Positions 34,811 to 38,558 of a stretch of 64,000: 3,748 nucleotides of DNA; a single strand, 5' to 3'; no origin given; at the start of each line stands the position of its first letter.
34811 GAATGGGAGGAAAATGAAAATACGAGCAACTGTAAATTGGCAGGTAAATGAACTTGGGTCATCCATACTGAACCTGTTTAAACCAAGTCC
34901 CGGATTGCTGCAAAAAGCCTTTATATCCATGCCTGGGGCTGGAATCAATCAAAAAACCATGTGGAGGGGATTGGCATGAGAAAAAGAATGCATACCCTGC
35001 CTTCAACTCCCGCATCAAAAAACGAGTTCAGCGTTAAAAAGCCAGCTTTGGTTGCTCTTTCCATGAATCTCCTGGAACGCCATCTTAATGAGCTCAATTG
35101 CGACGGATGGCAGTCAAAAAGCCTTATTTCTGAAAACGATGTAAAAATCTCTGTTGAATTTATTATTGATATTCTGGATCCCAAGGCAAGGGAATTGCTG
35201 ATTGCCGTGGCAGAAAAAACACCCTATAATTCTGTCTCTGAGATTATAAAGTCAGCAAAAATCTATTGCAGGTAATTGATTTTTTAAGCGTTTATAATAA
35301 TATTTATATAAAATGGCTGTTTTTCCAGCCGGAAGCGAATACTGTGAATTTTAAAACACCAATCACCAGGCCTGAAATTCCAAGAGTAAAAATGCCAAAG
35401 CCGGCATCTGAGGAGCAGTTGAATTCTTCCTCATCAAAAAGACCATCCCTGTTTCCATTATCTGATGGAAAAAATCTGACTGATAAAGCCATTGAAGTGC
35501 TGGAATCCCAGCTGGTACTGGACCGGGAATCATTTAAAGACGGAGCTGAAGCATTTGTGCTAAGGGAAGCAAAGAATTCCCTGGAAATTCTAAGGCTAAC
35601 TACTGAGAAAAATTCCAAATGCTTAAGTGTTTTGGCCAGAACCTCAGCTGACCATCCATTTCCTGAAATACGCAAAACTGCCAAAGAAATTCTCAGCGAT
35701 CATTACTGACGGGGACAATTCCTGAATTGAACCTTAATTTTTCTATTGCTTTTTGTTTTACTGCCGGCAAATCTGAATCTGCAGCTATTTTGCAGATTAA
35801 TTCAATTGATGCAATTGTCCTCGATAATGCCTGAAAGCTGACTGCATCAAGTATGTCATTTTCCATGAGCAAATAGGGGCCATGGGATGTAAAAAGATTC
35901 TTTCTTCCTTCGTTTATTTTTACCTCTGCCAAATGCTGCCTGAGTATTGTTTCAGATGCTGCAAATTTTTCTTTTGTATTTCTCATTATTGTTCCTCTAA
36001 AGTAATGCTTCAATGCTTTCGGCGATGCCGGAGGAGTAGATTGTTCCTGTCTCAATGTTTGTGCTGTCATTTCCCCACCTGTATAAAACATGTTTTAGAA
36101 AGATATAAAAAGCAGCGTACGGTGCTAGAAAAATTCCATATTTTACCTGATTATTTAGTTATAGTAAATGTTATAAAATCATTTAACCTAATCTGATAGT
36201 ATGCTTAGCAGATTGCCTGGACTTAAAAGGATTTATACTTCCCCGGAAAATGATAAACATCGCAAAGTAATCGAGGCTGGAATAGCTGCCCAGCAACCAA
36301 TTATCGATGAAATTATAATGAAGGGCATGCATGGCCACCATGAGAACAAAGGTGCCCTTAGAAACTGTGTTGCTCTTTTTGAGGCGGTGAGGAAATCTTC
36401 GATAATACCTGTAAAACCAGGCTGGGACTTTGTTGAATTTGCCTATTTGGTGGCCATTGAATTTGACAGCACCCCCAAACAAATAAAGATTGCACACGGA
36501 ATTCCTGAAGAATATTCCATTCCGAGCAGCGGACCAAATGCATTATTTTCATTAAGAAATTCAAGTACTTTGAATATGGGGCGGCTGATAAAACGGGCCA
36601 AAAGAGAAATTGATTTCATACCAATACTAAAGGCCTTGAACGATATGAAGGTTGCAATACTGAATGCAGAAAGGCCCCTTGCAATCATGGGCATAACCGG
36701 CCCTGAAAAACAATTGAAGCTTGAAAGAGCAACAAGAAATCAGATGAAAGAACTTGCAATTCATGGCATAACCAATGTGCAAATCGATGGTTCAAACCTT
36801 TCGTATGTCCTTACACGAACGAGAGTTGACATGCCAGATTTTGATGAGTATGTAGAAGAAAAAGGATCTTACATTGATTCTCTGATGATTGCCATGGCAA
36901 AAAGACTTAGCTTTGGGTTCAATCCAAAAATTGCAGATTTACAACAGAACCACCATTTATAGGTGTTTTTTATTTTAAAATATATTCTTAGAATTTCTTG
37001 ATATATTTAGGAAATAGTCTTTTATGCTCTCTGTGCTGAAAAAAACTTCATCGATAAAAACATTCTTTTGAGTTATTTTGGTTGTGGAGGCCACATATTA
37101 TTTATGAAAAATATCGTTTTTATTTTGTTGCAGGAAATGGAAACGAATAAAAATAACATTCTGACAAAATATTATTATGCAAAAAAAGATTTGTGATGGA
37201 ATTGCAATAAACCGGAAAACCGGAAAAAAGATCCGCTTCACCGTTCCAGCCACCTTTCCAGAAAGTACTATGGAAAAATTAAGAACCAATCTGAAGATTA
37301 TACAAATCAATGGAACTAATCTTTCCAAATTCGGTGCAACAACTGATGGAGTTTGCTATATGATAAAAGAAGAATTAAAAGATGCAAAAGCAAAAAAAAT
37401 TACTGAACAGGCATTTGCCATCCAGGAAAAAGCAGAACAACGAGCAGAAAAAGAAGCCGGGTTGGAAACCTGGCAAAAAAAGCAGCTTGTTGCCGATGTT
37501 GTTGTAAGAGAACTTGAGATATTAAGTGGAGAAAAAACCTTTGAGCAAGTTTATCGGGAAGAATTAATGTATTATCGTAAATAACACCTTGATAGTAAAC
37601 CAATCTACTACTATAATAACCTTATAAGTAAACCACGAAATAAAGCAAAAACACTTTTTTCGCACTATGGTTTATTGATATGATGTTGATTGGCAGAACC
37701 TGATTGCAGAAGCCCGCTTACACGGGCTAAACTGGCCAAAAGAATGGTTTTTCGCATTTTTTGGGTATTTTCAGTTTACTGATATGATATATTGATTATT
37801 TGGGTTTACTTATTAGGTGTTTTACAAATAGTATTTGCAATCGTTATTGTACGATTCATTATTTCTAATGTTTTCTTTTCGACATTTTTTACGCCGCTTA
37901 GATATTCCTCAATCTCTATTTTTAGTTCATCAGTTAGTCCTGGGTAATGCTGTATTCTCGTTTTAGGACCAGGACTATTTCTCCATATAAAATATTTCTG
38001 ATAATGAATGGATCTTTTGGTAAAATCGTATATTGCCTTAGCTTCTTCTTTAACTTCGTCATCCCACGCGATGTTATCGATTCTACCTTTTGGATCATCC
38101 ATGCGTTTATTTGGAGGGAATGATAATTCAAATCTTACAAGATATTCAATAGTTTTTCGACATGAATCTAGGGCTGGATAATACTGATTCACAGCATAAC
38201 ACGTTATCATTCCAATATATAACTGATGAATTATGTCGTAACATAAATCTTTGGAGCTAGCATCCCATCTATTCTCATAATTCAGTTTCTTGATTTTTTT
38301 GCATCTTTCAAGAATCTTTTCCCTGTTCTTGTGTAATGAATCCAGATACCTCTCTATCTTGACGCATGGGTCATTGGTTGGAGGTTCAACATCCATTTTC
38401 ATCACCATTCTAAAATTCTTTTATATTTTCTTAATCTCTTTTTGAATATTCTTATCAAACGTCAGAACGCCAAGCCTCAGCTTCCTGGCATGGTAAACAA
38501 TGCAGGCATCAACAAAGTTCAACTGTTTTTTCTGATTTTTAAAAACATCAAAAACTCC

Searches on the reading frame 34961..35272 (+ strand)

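Call 4: search_protein_families(library=pfam, proteins=[window:34961-35272:+], max_evalue=1)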
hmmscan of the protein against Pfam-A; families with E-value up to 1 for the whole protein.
window:34961-35272:+ (104 aa): 1 family
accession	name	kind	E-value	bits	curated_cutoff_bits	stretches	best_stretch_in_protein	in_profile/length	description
PF17598.7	DUF5494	-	0.15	12.6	27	1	20-80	20-79/84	Family of unknown function (DUF5494)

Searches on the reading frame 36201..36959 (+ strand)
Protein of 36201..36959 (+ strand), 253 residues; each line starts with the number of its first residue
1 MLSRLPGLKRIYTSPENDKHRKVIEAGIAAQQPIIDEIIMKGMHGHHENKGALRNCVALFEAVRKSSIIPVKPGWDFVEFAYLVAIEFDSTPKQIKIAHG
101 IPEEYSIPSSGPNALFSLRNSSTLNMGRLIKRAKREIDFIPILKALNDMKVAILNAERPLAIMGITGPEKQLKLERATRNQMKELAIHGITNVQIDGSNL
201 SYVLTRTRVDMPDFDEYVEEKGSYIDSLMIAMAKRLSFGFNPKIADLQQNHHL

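Call 4: search_protein_families(library=pfam, proteins=[window:36201-36959:+], max_evalue=1)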
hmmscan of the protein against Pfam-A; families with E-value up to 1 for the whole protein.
window:36201-36959:+ (253 aa): 2 families
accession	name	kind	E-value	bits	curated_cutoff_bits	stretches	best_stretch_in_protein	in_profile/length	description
PF01571.26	GCV_T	-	0.069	12.8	25.6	1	133-207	111-184/255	Aminomethyltransferase folate-binding domain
PF08571.15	Yos1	-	0.23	12.2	27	0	151-194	15-59/81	Yos1-like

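Call 71: search_protein_families(library=padloc, proteins=[window:36201-36959:+], max_evalue=0.1)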
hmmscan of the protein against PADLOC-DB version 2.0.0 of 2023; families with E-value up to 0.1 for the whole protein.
window:36201-36959:+ (253 aa): 0 families

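Call 72: search_protein_families(library=phrogs, proteins=[window:36201-36959:+], max_evalue=0.1)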
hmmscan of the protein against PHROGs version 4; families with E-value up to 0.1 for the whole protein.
window:36201-36959:+ (253 aa): 0 families

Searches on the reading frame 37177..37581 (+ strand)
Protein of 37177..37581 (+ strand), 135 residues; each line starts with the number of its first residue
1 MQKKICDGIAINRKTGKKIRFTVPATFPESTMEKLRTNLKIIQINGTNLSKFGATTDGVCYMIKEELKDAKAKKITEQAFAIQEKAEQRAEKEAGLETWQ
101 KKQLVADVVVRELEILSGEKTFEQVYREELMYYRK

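Call 52: search_protein_families(library=pfam, proteins=[window:37177-37581:+], max_evalue=0.1)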
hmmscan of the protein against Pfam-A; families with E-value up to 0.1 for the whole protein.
window:37177-37581:+ (135 aa): 1 family
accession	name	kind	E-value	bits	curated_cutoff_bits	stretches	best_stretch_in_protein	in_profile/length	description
PF25653.1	HMG-CoA_red_N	-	0.018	16.1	27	1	54-84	13-43/115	Hydroxymethylglutaryl-CoA reductase, N-terminal domain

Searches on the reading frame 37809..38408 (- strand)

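Call 52: search_protein_families(library=pfam, proteins=[window:37809-38408:-], max_evalue=0.1)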
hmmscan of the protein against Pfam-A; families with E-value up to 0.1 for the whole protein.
window:37809-38408:- (200 aa): 1 family
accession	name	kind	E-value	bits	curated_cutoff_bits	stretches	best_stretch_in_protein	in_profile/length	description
PF18903.5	DUF5659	-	0.049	13.9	23.6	0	136-180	31-73/75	Domain of unknown function (DUF5659)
